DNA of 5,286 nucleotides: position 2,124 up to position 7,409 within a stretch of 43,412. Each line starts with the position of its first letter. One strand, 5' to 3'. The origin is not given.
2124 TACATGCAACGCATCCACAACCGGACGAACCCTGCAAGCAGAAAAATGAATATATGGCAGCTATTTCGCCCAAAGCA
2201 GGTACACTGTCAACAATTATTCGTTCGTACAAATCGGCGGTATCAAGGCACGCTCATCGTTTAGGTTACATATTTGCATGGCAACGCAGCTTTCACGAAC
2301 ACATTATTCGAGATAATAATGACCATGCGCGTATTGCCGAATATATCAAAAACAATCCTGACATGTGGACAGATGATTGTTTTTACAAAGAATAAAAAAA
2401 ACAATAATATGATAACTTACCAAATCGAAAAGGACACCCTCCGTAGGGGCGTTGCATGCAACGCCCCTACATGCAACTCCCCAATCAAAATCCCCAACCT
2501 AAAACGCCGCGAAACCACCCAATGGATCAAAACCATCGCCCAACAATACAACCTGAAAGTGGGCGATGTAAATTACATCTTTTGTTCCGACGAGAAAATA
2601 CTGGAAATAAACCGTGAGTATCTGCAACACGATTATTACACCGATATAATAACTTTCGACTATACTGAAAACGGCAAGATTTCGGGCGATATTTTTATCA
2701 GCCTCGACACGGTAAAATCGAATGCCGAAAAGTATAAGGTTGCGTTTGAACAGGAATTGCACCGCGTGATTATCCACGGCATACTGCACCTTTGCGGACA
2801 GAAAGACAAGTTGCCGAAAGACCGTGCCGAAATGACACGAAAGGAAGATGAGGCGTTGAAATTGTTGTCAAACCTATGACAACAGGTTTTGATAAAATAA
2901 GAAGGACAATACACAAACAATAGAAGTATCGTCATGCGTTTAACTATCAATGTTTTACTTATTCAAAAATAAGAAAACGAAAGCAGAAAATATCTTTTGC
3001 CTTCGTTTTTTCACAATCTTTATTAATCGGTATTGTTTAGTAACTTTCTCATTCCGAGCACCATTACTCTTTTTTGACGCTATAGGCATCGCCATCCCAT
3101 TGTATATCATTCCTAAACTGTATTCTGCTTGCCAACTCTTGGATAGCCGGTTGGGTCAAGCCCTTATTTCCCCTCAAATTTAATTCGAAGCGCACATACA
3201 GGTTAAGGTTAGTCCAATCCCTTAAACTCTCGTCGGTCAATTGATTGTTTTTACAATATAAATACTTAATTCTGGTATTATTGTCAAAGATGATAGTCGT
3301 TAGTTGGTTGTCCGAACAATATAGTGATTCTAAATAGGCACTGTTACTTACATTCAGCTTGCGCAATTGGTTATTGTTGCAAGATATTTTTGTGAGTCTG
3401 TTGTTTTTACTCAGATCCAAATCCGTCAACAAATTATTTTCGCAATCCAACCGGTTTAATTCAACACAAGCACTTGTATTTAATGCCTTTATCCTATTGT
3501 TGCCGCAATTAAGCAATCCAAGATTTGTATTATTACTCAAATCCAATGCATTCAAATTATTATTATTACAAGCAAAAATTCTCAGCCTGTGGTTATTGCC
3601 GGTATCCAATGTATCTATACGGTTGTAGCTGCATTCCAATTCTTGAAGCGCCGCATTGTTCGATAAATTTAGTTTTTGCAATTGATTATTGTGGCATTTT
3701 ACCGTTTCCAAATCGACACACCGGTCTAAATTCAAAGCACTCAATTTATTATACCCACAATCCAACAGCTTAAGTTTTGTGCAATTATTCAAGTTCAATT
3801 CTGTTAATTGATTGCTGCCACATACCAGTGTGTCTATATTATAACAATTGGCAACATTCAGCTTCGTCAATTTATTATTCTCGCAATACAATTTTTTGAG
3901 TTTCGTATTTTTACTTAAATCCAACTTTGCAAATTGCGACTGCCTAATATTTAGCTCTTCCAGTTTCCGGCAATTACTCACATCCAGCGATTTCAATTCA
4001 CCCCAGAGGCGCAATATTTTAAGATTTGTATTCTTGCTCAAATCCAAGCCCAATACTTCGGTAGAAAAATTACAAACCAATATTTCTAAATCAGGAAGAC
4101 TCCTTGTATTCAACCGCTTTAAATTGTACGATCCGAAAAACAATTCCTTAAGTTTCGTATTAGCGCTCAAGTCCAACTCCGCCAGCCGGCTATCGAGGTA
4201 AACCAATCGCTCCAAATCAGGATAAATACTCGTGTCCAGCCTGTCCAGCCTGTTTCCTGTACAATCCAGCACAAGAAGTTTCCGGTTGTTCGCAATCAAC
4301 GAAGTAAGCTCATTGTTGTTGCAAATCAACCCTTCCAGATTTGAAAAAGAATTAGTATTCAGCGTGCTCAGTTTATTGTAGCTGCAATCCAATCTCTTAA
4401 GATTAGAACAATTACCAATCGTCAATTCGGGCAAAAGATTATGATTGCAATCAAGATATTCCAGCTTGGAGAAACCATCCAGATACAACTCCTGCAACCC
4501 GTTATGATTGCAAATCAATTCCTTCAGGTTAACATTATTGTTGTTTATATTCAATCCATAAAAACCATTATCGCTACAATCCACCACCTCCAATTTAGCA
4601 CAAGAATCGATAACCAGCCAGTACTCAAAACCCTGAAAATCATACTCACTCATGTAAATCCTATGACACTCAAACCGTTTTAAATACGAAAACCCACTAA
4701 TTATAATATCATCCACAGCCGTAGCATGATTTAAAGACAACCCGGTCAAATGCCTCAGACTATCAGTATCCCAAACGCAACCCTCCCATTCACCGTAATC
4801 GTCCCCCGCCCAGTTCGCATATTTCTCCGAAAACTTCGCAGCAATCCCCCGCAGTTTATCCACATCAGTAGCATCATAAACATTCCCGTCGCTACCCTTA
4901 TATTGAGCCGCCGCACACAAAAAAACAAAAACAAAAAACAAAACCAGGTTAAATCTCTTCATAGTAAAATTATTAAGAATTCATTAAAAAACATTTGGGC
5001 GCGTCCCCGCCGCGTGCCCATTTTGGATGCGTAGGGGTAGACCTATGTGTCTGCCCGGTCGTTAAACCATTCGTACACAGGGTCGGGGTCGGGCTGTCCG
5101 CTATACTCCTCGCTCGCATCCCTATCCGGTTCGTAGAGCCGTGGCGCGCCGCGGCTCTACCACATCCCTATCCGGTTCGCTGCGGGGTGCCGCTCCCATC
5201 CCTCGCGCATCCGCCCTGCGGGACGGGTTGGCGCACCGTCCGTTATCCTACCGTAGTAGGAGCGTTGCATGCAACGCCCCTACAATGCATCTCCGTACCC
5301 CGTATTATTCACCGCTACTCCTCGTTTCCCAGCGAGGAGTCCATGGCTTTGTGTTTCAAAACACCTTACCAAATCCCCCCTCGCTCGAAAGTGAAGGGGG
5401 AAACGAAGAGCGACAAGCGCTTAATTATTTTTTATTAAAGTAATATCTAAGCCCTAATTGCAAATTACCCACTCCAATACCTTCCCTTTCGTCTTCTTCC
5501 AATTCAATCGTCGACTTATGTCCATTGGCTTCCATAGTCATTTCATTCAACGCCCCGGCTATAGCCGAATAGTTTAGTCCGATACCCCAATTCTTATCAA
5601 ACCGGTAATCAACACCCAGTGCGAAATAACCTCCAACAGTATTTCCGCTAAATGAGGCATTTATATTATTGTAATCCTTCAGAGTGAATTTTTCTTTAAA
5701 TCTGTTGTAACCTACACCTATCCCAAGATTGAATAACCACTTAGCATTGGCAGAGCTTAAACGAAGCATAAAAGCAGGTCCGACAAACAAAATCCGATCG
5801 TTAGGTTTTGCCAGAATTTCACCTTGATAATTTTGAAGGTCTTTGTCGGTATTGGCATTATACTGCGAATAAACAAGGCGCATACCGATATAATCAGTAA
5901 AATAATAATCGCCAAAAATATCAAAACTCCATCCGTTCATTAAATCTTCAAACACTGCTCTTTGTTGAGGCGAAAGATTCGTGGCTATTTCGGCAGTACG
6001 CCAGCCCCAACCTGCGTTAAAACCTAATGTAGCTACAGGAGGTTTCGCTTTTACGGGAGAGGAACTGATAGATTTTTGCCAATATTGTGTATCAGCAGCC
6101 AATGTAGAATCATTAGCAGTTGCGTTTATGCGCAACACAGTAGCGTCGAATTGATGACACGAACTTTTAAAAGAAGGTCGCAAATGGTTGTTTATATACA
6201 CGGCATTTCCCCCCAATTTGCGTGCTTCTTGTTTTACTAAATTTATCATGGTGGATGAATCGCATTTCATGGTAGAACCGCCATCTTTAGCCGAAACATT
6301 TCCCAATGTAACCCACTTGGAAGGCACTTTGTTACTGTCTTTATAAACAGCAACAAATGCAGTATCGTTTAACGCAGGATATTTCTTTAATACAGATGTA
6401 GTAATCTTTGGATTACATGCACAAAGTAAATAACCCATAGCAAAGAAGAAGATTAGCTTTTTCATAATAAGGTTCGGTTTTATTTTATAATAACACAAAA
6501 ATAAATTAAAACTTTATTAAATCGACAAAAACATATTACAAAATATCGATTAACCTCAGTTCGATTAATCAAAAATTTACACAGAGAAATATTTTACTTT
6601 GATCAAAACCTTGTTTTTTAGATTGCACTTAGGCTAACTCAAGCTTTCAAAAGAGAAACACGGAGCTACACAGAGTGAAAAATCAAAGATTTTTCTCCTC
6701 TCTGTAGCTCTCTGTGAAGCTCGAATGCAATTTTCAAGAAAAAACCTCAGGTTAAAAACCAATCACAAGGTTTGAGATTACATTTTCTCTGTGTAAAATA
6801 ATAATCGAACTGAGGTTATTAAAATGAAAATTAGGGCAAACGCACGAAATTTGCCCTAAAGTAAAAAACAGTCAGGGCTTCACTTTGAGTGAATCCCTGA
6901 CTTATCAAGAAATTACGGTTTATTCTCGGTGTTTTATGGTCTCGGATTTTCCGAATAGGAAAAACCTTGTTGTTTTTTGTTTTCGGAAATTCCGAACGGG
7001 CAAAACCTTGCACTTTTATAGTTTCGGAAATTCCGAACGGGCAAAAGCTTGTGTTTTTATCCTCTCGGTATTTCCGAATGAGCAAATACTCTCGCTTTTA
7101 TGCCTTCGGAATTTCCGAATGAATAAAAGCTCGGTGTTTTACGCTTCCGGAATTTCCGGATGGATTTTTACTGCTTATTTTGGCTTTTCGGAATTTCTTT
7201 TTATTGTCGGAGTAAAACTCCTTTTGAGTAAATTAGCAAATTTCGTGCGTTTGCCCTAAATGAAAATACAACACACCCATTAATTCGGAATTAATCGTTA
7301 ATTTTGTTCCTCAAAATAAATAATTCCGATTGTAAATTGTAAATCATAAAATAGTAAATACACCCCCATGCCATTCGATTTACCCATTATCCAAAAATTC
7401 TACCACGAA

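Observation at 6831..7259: Tandem array of seven roughly 41-bp hairpin repeats enclosed by 24-bp terminal inverted repeats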

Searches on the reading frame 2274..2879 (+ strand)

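Call 75: search_protein_families(library=ncbifam, proteins=[window:2274-2879:+], max_evalue=0.1)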
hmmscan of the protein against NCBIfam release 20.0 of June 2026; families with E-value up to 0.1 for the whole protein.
window:2274-2879:+ (201 aa): 2 families
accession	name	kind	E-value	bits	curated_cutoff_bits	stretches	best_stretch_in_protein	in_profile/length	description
TIGR00043.2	TIGR00043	equivalog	7.8e-31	106.7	45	1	75-198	8-142/146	rRNA maturation RNase YbeY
NF010570.0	PRK13963.1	equivalog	8e-11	41.8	274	1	77-197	134-253/261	rRNA maturation RNase YbeY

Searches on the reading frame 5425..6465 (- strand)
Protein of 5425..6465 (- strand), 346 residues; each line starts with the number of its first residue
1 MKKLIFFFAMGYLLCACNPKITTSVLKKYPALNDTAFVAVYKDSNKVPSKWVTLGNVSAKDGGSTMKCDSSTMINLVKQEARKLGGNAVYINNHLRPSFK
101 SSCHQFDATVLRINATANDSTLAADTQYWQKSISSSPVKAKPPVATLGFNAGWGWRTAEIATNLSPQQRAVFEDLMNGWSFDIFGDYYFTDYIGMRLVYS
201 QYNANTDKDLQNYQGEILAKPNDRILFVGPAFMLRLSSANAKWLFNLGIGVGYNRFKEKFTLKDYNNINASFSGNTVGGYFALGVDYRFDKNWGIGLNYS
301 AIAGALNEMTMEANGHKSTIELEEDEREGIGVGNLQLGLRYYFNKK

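Call 48: search_protein_families(library=pfam, proteins=[window:5425-6465:-])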
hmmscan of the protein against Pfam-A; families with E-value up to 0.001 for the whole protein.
window:5425-6465:- (346 aa): 1 family
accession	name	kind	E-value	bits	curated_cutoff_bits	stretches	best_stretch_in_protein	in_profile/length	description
PF13505.12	OMP_b-brl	-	7.5e-12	46.2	28.7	1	147-343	20-175/175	Outer membrane protein beta-barrel domain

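Call 65: find_encoding_contigs(protein=window:5425-6465:-, flank=5000)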
Protein window:5425-6465:- (346 aa): 1 contig read that carries it; 1 place shown.
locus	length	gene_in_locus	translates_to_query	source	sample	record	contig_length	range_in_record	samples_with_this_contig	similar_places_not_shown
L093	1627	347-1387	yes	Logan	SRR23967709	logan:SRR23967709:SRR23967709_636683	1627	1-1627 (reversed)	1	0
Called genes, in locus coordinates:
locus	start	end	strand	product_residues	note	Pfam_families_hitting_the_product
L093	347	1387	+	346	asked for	PF13505:OMP_b-brl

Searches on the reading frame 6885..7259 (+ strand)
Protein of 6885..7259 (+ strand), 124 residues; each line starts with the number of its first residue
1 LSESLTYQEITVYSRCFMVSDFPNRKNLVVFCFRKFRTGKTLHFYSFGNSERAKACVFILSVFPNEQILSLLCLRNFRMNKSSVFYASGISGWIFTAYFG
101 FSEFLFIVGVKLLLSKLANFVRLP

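Call 64: find_encoding_contigs(protein=window:6885-7259:+, flank=5000)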
Protein window:6885-7259:+ (124 aa): no gene with exactly this product is on record in the collection.

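Call 97: search_protein_families(library=pfam, proteins=[window:6885-7259:+], max_evalue=0.1)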
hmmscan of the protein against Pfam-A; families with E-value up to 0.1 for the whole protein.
window:6885-7259:+ (124 aa): 0 families
